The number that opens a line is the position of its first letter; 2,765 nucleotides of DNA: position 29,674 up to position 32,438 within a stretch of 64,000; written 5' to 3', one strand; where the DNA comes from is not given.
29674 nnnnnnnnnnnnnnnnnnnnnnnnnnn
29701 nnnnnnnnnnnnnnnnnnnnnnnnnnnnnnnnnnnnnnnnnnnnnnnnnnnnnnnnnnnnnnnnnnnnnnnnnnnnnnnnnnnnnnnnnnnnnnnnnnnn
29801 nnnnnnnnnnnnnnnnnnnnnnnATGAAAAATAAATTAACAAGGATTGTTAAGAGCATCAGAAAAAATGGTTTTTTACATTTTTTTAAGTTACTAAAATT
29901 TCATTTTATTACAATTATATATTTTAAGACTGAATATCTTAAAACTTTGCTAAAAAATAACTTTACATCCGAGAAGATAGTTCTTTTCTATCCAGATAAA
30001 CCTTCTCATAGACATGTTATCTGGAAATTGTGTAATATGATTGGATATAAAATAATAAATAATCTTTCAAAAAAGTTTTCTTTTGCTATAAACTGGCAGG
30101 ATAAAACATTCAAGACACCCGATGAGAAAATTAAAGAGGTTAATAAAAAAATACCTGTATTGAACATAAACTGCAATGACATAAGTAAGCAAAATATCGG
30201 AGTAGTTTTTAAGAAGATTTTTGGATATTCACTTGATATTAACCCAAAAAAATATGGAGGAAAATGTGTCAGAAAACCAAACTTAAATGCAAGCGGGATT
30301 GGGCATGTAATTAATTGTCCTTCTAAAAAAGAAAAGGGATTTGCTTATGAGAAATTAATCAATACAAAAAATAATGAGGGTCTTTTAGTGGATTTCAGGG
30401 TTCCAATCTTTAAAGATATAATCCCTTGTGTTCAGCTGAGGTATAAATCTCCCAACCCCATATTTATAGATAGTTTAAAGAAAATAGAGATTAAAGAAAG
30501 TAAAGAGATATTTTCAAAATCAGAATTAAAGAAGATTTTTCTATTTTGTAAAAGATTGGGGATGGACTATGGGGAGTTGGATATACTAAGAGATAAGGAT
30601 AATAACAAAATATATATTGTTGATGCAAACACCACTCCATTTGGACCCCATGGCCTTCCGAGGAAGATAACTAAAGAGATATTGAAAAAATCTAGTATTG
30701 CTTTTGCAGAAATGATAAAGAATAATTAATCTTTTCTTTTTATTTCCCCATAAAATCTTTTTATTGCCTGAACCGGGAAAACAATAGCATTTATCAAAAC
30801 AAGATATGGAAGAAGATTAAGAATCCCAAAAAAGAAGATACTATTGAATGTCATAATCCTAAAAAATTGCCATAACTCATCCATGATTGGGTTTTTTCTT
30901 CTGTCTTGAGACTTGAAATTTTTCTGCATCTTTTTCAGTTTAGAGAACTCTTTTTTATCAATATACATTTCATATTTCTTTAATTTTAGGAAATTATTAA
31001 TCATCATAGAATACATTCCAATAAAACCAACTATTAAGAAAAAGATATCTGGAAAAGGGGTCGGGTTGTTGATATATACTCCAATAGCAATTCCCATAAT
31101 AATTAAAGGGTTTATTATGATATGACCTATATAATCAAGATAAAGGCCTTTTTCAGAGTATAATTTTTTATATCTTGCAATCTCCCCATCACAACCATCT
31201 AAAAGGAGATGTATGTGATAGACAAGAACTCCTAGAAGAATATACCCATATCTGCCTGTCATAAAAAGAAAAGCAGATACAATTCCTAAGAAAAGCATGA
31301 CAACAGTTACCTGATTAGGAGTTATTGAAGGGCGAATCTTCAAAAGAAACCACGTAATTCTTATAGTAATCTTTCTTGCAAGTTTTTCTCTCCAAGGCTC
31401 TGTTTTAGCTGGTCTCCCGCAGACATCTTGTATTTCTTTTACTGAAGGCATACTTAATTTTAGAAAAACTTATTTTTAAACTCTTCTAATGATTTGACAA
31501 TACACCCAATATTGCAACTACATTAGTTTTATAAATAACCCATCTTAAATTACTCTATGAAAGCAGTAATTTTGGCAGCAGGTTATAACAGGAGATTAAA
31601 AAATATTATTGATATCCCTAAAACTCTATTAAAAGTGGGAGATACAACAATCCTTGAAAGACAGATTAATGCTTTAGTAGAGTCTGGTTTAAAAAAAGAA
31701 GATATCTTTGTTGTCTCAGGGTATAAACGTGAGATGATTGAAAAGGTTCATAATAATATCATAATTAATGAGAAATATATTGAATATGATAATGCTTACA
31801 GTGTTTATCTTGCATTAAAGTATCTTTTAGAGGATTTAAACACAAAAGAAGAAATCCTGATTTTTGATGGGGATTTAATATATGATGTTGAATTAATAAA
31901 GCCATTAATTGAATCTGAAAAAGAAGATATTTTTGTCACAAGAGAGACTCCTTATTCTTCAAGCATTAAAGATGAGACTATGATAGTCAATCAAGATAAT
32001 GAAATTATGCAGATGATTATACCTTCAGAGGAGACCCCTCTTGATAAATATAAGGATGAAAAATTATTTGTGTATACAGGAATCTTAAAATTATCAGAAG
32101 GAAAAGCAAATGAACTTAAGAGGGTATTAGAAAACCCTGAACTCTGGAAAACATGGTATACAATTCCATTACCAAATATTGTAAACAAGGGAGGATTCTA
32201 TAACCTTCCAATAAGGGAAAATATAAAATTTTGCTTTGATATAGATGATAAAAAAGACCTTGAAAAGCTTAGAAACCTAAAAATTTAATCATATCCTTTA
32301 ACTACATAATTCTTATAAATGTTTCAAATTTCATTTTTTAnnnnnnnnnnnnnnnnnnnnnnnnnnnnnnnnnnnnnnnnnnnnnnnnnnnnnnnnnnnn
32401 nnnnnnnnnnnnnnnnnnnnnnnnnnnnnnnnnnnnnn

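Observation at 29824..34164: Nucleotidyltransferase paralogs (one fused to a class-V aminotransferase) beside a CDP-alcohol phosphatidyltransferase and an ATP-grasp enzyme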

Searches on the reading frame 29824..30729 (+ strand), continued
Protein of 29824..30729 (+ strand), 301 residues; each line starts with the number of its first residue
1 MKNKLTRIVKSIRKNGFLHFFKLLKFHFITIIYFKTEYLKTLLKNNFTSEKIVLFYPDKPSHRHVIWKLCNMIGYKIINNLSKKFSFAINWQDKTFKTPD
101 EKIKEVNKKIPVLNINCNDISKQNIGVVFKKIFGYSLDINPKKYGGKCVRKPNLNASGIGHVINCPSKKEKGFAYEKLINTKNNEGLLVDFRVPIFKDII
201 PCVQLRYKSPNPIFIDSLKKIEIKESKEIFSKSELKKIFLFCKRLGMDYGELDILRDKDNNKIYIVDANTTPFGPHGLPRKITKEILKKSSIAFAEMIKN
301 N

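Call 59: search_protein_families(library=ncbifam, proteins=[L011:6765-8306:-], max_evalue=0.001)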
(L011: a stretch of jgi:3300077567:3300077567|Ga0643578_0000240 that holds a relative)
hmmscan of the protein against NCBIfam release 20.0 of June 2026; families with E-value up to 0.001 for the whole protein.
L011:6765-8306:- (513 aa): 22 families
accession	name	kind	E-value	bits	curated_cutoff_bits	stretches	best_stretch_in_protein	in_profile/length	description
TIGR03301.1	PhnW-AepZ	equivalog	9.3e-43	147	360.8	1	38-360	25-353/355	2-aminoethylphosphonate aminotransferase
NF045640.1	AspGlyoxATaseBhcA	equivalog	2.2e-37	128.9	650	1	36-346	29-348/395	L-aspartate--glyoxylate aminotransferase BhcA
NF010006.0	PRK13479.1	equivalog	5.5e-27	94.8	296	1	40-362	33-361/369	2-aminoethylphosphonate--pyruvate transaminase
TIGR02326.1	transamin_PhnW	equivalog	1.1e-25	90.5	400.8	1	40-360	31-358/363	2-aminoethylphosphonate--pyruvate transaminase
TIGR01518.1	g3p_cytidyltrns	equivalog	5.4e-25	87.9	165.4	1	369-493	3-124/125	glycerol-3-phosphate cytidylyltransferase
NF046070.1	PyrdoxPyrvTramin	equivalog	2.8e-22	79.1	600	1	64-346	57-347/369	pyridoxamine--pyruvate transaminase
TIGR02199.1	rfaE_dom_II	equivalog_domain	3e-22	79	181.5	1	367-495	14-143/144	D-glycero-beta-D-manno-heptose 1-phosphate adenylyltransferase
NF008454.0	PRK11316.1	equivalog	1.8e-20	73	521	1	341-496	318-473/475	bifunctional D-glycero-beta-D-manno-heptose-7-phosphate kinase/D-glycero-beta-D-manno-heptose 1-phosphate adenylyltransferase HldE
TIGR00125.1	cyt_tran_rel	domain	1.3e-17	63.7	27.7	1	367-430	2-63/65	adenylyltransferase/cytidyltransferase family protein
NF001985.0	PRK00777.1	subfamily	4.1e-10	39.9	104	1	366-425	6-64/157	pantetheine-phosphate adenylyltransferase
TIGR01977.1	am_tr_V_EF2568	hypoth_equivalog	7.1e-09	35.2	377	1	43-294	43-295/376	cysteine desulfurase family protein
TIGR01510.1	coaD_prev_kdtB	equivalog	3.6e-06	27.1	103.3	1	370-427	5-56/155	pantetheine-phosphate adenylyltransferase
NF041124.1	CoaD_Thcocales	equivalog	3.9e-06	26.8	290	1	367-422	7-62/156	phosphopantetheine adenylyltransferase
NF004162.0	PRK05627.1-5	equivalog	6.7e-06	25.7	241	1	371-436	20-87/304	bifunctional riboflavin kinase/FAD synthetase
NF002250.0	PRK01170.1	subfamily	2.6e-05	23.9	489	1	367-421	3-55/322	bifunctional pantetheine-phosphate adenylyltransferase/NTP phosphatase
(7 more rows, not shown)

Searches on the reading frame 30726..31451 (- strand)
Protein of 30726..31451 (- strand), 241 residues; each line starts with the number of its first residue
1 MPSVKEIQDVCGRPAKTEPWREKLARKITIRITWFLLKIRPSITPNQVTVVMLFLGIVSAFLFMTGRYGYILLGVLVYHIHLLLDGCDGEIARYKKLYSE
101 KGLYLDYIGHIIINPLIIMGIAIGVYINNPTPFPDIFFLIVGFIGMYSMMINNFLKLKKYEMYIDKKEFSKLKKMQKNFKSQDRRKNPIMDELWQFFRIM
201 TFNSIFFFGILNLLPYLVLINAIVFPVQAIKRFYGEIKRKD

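Call 3: search_protein_families(library=pfam, proteins=[window:30726-31451:-], max_evalue=0.01)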
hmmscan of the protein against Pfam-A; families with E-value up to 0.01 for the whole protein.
window:30726-31451:- (241 aa): 1 family
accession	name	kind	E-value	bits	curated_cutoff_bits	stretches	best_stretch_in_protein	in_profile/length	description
PF01066.26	CDP-OH_P_transf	-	4e-11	44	22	1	44-173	3-122/152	CDP-alcohol phosphatidyltransferase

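Call 4: search_protein_families(library=ncbifam, proteins=[window:30726-31451:-], max_evalue=0.01)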
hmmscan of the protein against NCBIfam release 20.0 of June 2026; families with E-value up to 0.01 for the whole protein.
window:30726-31451:- (241 aa): 5 families
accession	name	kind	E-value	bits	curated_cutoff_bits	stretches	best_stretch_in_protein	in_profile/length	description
NF041135.1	IPPtranDIPPsyn_Thcocales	equivalog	2.6e-15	56.4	580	1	23-186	233-382/419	bifunctional L-myo-inositol-1-phosphate cytidylyltransferase/CDP-L-myo-inositol myo-inositolphosphotransferase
NF040950.1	archin_ph_syn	equivalog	7.6e-13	48.7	180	1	27-131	10-110/191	archaetidylinositol phosphate synthase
NF045883.1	PIPSynth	equivalog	2.3e-06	27.5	170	1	39-127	19-105/197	phosphatidylinositol phosphate synthase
NF052561.1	PIPSynBT1523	equivalog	0.0015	18.3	350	1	31-151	15-136/232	hypothetical protein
NF004481.0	PRK05815.2-3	equivalog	0.0075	15.9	227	0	32-72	175-215/225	F0F1 ATP synthase subunit A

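Call 36: find_homologous_proteins(query=window:30726-31451:-, max_evalue=0.00001)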
Query window:30726-31451:- (241 aa): 30 proteins with E <= 0.00001 among 452 candidates.
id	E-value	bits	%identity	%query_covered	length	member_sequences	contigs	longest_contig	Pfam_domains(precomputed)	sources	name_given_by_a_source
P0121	2.0e-156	537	100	100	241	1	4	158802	PF01066.27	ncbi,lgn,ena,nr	ncbi:MAG TPA: CDP-alcohol phosphatidyltransferase family protein [Candidatus Pacearchaeota archaeon]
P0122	5.8e-119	414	76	99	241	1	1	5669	PF01066.27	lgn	-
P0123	3.7e-106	372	67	99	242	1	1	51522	PF01066.27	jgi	-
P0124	7.1e-102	358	65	100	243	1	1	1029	-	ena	-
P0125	1.9e-99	351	64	99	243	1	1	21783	PF01066.27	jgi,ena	-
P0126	1.9e-98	347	64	99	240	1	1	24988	PF01066.27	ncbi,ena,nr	ncbi:CDP-alcohol phosphatidyltransferase family protein [Candidatus Pacearchaeota archaeon]|nr:CDP-a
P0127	3.1e-96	340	64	98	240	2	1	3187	PF01066.27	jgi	jgi:phosphatidylglycerophosphate synthase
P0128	6.2e-94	332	62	99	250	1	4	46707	PF01066.27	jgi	jgi:phosphatidylglycerophosphate synthase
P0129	9.9e-92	325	59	100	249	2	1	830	-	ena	-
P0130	2.5e-76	275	54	99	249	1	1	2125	PF01066.27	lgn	-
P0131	5.5e-76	274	50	100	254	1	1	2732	PF01066.27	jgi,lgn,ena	-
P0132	7.2e-58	214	44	100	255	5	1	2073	PF01066.27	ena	-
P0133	1.7e-17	82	37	63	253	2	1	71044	PF01066.27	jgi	-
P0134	1.9e-15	75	37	54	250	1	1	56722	PF01066.27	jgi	jgi:phosphatidylglycerophosphate synthase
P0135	1.1e-14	73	48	42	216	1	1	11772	PF01066.27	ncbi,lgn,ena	-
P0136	2.7e-12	65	31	63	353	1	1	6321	PF01066.27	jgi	jgi:phosphatidylglycerophosphate synthase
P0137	2.6e-11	62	37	42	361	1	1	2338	PF01066.27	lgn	-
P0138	6.3e-11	61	37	45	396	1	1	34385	PF01066.27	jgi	jgi:phosphatidylglycerophosphate synthase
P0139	1.4e-10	60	39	42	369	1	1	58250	PF01066.27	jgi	jgi:phosphatidylglycerophosphate synthase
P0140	2.0e-10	59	36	44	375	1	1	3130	PF01066.27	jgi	jgi:phosphatidylglycerophosphate synthase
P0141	4.9e-10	58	27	83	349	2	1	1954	PF01066.27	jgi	jgi:phosphatidylglycerophosphate synthase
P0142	1.9e-9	56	33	68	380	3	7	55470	PF01066.27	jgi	jgi:phosphatidylglycerophosphate synthase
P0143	1.9e-9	56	38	41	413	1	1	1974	PF01066.27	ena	-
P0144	3.6e-9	55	37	41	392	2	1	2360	PF01066.27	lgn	-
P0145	4.2e-9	55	29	56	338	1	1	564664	PF01066.27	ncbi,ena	-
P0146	5.0e-9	54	26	96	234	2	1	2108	PF01066.27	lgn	-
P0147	1.3e-8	53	29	68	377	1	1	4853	PF01066.27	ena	-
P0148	2.1e-8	52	30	56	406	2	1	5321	PF01066.27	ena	-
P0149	6.4e-8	51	36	42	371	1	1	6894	PF01066.27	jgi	jgi:phosphatidylglycerophosphate synthase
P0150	1.3e-7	50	27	70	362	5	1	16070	PF01066.27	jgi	-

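Call 89: search_protein_representatives(alignment_id=A4)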
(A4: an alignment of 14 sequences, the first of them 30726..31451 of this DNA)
Query: 14 sequences, 241 profile positions. Proteins with E-value up to 0.001 (for the whole library): 11847; up to 1e-10: 5242; up to 1e-30: 253. The best 150 are listed.
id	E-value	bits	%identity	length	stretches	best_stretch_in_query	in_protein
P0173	2.1e-84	299.0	-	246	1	1-240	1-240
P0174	1.1e-73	264.0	-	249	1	1-239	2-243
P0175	4.7e-70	252.1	-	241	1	1-239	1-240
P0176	7.9e-68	244.8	-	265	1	1-238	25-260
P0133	2.4e-67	243.2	-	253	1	1-239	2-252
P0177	1.8e-64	233.8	-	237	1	1-239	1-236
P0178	2.8e-63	229.9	-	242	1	1-239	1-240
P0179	3.3e-61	223.1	-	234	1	3-238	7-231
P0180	3.7e-61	222.9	-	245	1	1-237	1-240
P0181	4.0e-61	222.8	-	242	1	1-239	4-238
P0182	1.7e-59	217.5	-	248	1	1-239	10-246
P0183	2.7e-58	213.6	-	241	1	1-238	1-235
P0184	4.4e-58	212.9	-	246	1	2-237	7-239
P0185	2.8e-53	197.2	-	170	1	79-240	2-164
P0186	1.3e-51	191.7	-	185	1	64-238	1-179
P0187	9.4e-51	188.9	-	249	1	1-235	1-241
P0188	2.6e-47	177.6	-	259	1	1-238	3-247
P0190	1.6e-44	168.5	-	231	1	1-238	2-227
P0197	5.5e-41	156.9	-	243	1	1-238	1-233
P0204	3.3e-40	154.4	-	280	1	1-240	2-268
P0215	4.4e-39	150.7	-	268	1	2-235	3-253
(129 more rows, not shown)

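Call 91: list_cluster_members(proteins=[P0173, P0174, P0176, P0179, P0187, P0190, P0197, P0204, P0215, P0188])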
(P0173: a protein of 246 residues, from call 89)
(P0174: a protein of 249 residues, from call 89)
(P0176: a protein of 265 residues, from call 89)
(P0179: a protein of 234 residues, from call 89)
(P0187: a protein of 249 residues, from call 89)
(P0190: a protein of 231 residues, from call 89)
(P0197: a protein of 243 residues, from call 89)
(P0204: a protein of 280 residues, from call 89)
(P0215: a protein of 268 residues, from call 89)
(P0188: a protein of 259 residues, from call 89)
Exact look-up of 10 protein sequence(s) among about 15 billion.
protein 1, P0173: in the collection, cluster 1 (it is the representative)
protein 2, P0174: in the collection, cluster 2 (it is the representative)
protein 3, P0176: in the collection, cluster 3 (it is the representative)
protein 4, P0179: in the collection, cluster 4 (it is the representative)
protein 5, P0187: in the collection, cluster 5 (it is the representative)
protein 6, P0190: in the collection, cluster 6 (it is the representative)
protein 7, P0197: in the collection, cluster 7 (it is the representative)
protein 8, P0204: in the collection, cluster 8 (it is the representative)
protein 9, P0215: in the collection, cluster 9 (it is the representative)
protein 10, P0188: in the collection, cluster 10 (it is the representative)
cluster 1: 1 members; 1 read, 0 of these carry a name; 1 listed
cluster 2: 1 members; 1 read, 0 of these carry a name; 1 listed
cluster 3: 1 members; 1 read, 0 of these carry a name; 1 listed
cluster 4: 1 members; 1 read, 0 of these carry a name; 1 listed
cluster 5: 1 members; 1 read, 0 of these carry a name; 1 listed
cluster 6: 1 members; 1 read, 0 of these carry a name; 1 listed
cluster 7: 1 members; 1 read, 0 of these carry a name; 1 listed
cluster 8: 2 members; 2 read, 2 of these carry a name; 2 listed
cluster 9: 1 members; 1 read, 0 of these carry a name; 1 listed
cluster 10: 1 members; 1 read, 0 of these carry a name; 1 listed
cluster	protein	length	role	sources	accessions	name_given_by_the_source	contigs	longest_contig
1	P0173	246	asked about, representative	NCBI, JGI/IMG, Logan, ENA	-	-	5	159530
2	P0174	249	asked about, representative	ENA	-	-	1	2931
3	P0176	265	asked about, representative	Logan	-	-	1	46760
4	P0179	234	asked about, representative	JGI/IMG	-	-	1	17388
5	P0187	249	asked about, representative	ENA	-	-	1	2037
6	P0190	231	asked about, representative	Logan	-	-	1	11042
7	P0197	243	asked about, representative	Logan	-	-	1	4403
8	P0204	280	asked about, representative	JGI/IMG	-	phosphatidylglycerophosphate synthase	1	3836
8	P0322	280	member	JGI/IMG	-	phosphatidylglycerophosphate synthase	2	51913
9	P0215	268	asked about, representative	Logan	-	-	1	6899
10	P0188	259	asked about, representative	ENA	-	-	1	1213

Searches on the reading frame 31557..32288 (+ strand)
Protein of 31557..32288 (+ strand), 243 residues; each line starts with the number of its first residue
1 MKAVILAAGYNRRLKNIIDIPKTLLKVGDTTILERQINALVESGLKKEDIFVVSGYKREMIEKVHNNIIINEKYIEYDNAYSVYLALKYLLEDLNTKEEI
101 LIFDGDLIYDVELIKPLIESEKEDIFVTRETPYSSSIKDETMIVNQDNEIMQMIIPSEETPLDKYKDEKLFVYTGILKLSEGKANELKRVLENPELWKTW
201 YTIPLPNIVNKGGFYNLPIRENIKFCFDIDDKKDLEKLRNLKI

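Call 3: search_protein_families(library=pfam, proteins=[window:31557-32288:+], max_evalue=0.01)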
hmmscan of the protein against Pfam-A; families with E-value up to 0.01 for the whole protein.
window:31557-32288:+ (243 aa): 4 families
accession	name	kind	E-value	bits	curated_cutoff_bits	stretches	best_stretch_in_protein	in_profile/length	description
PF12804.13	NTP_transf_3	-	7.3e-11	42.9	27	1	3-129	1-122/160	MobA-like NTP transferase domain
PF20202.4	DUF6564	-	6.8e-10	39.4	25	1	38-135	19-126/230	Domain of unknown function (DUF6564)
PF00483.29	NTP_transferase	-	5.3e-06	26.6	21.2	1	2-115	1-119/245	Nucleotidyl transferase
PF01128.25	IspD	-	3.2e-05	24.2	27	1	2-121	2-117/221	2-C-methyl-D-erythritol 4-phosphate cytidylyltransferase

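Call 4: search_protein_families(library=ncbifam, proteins=[window:31557-32288:+], max_evalue=0.01)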
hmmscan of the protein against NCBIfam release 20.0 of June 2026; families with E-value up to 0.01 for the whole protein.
window:31557-32288:+ (243 aa): 24 families
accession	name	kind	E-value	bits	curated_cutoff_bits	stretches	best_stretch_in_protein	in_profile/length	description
TIGR03992.1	Arch_glmU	subfamily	6.8e-16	58.1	292.1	1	1-157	1-153/393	bifunctional sugar-1-phosphate nucleotidylyltransferase/acetyltransferase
NF041135.1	IPPtranDIPPsyn_Thcocales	equivalog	6.1e-15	55.1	580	1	1-153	1-145/419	bifunctional L-myo-inositol-1-phosphate cytidylyltransferase/CDP-L-myo-inositol myo-inositolphosphotransferase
NF041173.1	Sug_nt_acttase_Thmprot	equivalog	2.2e-12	46.7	600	1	1-181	1-170/405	bifunctional sugar-1-phosphate nucleotidylyltransferase/acetyltransferase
TIGR01173.1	glmU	equivalog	1e-11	44.3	366.85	1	1-209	1-202/452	bifunctional UDP-N-acetylglucosamine diphosphorylase/glucosamine-1-phosphate N-acetyltransferase GlmU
NF041313.1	UDPGP_AglF_Halo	equivalog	2.8e-11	43.3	400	1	1-159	1-161/234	UTP--glucose-1-phosphate uridylyltransferase AglF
NF045665.1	NTPtran_DVU1551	equivalog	8.2e-11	41.5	315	1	1-90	1-87/359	DVU_1551 family NTP transferase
NF038362.1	Sden_1164_fam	equivalog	3.9e-09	36.4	300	1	3-129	4-138/266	Sden_1164 family protein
NF045761.1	NAMPUrTaseMurU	equivalog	4.5e-08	33.2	250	1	1-77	1-76/226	N-acetylmuramate alpha-1-phosphate uridylyltransferase MurU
NF010940.0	PRK14360.1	equivalog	1e-07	30.9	602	1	4-123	5-121/452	bifunctional UDP-N-acetylglucosamine diphosphorylase/glucosamine-1-phosphate N-acetyltransferase GlmU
NF049965.1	GlMnHpPGnyltfHddC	equivalog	2.7e-07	30.5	300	1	1-119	1-118/221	D-glycero-D-manno-heptose 1-phosphate guanosyltransferase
NF010933.0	PRK14353.1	equivalog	7.2e-07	28.2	505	1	2-214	7-214/453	bifunctional UDP-N-acetylglucosamine diphosphorylase/glucosamine-1-phosphate N-acetyltransferase GlmU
NF010937.0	PRK14357.1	equivalog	4.7e-06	25.7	658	1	1-193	1-183/448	bifunctional UDP-N-acetylglucosamine diphosphorylase/glucosamine-1-phosphate N-acetyltransferase GlmU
NF010934.1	PRK14354.1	equivalog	6.2e-06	25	450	1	3-128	2-123/447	bifunctional UDP-N-acetylglucosamine diphosphorylase/glucosamine-1-phosphate N-acetyltransferase GlmU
NF010936.0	PRK14356.1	equivalog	2e-05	23.7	666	1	3-202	8-202/456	bifunctional UDP-N-acetylglucosamine diphosphorylase/glucosamine-1-phosphate N-acetyltransferase GlmU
TIGR03310.1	matur_MocA_YgfJ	equivalog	2.2e-05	24.5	186.45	1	3-107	2-100/188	molybdenum cofactor cytidylyltransferase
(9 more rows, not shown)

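Call 8: search_solved_structures(query=window:31557-32288:+, max_evalue=0.01)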
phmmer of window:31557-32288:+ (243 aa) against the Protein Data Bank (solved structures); distinct sequences matched with E-value up to 0.01: 5.
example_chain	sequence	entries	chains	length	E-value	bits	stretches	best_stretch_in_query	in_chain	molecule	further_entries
1jyk_A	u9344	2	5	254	5.9e-11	45.5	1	1-91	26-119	CTP:phosphocholine Cytidylyltransferase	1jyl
4jd0_A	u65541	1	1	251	7.7e-07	32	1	2-145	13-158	Nucleotidyl transferase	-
6pd1_A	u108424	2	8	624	3.5e-06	29.8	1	2-128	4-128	Nucleotidyl transferase/aminotransferase, class V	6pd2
2xme_A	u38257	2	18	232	0.00076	22.2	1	1-149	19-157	CTP-INOSITOL-1-PHOSPHATE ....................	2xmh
4mnd_A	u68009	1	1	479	0.0042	19.8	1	1-148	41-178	CTP L-myo-inositol-1-phosphate cytidylyltransferase/CDP-L-myo-inositol myo-inositolphospho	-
